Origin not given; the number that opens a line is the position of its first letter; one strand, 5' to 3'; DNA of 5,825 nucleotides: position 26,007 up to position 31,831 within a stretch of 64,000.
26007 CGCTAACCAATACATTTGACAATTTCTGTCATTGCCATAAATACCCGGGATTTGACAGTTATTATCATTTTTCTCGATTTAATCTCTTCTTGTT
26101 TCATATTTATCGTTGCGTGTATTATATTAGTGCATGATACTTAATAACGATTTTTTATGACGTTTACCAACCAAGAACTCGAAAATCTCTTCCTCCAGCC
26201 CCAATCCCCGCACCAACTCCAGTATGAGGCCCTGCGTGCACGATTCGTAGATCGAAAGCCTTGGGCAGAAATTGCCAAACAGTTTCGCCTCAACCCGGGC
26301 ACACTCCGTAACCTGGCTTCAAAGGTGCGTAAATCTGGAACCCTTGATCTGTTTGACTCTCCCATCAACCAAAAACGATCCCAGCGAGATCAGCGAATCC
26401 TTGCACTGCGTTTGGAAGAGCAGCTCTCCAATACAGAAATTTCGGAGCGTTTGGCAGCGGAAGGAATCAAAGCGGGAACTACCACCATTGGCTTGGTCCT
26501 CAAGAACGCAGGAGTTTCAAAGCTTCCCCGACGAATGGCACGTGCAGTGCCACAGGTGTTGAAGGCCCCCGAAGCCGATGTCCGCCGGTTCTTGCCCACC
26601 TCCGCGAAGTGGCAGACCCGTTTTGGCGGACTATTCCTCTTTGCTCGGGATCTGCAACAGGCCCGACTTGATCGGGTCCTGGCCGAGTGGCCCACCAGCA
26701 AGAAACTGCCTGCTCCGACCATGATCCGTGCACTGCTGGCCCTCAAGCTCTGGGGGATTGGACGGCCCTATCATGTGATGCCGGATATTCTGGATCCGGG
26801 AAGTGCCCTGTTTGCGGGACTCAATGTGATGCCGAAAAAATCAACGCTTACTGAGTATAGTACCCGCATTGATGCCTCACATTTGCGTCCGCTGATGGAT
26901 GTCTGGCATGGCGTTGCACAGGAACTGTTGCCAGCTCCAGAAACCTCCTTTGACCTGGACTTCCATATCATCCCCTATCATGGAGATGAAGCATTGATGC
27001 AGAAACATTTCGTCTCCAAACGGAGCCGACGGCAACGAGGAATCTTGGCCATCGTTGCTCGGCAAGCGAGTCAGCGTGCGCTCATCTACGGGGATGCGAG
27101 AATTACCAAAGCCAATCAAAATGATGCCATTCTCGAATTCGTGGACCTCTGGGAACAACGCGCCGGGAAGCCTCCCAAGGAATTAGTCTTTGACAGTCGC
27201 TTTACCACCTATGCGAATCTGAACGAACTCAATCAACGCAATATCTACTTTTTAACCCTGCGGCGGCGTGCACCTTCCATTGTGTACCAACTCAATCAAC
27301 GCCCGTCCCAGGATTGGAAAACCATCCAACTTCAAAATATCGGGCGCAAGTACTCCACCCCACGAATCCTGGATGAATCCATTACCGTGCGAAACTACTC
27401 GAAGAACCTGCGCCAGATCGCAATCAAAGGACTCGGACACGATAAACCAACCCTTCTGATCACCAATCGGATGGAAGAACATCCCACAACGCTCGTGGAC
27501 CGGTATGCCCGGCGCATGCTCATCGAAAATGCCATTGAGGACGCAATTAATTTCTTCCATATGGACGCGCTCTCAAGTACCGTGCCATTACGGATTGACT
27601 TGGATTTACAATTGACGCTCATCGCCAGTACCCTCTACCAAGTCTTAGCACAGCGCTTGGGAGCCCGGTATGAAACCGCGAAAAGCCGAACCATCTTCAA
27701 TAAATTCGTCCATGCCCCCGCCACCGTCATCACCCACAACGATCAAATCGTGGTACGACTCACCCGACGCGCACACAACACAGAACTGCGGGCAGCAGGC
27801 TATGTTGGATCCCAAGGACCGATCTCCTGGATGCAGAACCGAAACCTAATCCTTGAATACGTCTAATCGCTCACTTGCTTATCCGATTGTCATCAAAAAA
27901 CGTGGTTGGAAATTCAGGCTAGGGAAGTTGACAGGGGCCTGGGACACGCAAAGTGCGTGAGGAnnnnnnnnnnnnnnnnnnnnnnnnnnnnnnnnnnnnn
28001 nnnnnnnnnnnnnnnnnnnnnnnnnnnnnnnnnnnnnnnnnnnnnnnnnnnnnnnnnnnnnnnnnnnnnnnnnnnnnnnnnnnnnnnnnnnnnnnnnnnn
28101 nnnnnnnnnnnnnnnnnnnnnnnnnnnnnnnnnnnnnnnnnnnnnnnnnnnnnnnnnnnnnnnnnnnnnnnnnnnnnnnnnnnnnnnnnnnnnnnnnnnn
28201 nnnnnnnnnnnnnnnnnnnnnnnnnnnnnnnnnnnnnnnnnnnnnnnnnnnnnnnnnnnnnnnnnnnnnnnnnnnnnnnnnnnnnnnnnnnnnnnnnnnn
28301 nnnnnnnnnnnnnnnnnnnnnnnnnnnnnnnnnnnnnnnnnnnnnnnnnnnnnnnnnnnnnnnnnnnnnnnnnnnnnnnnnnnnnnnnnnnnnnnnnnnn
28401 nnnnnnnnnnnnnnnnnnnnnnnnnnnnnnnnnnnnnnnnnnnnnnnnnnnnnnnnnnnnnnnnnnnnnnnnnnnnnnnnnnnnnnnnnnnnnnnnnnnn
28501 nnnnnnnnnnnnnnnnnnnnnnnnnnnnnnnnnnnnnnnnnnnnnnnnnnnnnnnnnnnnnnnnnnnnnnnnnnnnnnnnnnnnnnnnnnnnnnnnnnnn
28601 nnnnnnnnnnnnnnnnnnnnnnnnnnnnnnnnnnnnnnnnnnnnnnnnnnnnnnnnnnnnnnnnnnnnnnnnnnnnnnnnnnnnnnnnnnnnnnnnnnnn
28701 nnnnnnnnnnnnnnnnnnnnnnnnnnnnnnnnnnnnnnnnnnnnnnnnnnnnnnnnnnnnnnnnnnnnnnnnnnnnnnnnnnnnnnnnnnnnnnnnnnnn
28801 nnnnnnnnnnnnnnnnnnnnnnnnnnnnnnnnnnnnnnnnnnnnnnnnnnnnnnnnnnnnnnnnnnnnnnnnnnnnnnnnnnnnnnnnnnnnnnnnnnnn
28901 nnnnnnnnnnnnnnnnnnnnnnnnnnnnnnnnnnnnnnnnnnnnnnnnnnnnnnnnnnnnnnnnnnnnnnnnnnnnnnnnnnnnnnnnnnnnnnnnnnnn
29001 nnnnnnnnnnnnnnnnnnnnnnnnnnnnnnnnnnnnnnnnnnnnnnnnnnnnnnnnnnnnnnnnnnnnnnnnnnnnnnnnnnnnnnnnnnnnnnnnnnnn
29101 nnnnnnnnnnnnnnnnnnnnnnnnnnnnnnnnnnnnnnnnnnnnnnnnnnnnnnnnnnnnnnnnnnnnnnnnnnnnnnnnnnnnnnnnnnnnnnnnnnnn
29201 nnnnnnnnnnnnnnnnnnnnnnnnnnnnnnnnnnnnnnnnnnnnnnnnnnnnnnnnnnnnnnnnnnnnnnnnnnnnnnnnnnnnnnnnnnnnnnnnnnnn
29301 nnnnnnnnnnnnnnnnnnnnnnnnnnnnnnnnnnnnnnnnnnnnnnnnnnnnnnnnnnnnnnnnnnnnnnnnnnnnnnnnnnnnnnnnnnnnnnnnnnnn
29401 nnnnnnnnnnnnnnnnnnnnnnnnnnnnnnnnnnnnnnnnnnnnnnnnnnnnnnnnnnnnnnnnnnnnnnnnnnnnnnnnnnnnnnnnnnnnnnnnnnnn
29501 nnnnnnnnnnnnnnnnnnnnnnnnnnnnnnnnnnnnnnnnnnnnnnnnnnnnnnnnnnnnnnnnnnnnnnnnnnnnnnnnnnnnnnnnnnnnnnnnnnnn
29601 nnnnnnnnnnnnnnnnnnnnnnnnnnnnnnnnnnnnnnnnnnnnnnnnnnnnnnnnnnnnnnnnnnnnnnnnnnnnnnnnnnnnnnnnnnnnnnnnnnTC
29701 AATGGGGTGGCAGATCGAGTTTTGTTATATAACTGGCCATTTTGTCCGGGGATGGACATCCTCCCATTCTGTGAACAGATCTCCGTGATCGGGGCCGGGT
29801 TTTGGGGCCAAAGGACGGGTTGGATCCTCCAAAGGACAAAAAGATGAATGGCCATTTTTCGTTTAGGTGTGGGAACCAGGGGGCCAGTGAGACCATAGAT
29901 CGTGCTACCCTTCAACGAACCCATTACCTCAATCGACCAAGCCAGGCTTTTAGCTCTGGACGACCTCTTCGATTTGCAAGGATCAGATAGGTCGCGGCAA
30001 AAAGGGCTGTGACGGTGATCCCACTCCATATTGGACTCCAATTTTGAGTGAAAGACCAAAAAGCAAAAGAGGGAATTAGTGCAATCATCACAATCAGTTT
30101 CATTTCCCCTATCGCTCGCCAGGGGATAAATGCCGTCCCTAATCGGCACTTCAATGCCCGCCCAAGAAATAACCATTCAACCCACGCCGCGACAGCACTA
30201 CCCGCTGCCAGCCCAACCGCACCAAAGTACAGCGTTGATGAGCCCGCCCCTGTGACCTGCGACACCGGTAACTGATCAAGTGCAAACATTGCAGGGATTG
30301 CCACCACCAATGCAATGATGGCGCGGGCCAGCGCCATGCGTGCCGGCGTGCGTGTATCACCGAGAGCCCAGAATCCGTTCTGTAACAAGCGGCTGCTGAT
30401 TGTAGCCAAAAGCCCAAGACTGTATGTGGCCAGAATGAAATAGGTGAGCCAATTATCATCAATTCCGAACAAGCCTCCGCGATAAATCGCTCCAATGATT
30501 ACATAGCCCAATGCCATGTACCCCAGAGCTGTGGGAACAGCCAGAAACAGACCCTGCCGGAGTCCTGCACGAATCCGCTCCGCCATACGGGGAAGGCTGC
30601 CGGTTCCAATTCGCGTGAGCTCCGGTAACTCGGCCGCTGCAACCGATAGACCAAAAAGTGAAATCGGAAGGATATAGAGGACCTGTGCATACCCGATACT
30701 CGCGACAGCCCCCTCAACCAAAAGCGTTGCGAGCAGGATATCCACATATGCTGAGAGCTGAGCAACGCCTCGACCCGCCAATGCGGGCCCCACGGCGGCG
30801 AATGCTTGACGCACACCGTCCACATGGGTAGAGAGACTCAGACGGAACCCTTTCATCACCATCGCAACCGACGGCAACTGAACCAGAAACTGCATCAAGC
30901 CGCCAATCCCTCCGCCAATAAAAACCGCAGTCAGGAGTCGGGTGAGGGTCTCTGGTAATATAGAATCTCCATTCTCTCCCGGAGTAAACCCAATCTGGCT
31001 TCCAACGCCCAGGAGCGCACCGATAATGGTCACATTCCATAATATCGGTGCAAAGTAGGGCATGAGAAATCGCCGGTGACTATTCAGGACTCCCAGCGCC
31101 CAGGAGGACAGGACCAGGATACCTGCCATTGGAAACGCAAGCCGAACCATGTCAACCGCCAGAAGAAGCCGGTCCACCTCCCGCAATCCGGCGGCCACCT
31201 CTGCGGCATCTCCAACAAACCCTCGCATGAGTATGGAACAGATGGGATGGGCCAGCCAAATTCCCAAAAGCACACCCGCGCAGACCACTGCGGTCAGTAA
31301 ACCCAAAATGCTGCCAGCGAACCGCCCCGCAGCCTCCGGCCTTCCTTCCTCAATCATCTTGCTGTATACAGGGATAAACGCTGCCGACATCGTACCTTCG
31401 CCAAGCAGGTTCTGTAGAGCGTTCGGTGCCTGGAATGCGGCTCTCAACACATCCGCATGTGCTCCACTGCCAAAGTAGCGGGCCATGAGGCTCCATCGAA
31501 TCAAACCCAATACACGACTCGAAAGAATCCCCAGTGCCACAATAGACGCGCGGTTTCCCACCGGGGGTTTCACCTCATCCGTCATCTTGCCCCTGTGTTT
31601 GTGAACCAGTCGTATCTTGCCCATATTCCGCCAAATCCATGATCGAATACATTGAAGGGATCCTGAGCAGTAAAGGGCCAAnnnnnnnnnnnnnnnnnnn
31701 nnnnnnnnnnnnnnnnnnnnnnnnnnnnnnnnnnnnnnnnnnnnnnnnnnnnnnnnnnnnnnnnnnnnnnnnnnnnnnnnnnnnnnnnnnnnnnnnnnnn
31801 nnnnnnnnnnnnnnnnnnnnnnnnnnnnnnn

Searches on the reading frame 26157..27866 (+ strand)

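Call 44: search_protein_families(library=pfam, proteins=[window:26157-27866:+], max_evalue=0.0001)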
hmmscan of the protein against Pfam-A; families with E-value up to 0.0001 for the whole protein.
window:26157-27866:+ (569 aa): 3 families
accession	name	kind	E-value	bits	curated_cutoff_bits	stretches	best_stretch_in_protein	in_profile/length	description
PF13701.12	DDE_Tnp_1_4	-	1.7e-07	30.3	34.7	1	429-541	304-419/435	Transposase DDE domain group 1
PF08281.18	Sigma70_r4_2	-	2.5e-06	27.5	25.7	0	24-59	17-52/54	Sigma-70, region 4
PF01609.27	DDE_Tnp_1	-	4.4e-06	27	23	1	316-493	56-200/200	Transposase DDE domain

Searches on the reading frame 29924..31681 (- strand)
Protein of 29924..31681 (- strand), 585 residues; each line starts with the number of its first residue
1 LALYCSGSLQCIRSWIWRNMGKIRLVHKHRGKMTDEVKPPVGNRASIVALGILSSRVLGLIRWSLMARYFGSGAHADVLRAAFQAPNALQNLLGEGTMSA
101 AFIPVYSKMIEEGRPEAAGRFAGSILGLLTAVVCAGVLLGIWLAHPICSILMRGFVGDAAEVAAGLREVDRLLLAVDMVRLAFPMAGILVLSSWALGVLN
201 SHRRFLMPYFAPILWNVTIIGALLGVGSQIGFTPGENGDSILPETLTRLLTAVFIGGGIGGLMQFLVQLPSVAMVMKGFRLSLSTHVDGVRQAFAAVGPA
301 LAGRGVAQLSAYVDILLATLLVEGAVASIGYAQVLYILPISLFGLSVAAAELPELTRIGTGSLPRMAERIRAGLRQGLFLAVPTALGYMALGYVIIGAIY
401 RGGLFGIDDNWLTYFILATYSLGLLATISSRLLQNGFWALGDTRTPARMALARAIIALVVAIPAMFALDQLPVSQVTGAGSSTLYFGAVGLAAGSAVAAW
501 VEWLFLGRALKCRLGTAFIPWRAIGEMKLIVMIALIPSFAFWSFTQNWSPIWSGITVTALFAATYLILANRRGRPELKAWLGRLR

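Call 44: search_protein_families(library=pfam, proteins=[window:29924-31681:-], max_evalue=0.0001)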
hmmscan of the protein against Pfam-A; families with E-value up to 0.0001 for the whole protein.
window:29924-31681:- (585 aa): 1 family
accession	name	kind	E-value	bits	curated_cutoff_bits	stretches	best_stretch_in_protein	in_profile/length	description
PF03023.19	MurJ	-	4.5e-74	250.1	27.4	1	66-553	1-441/451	Lipid II flippase MurJ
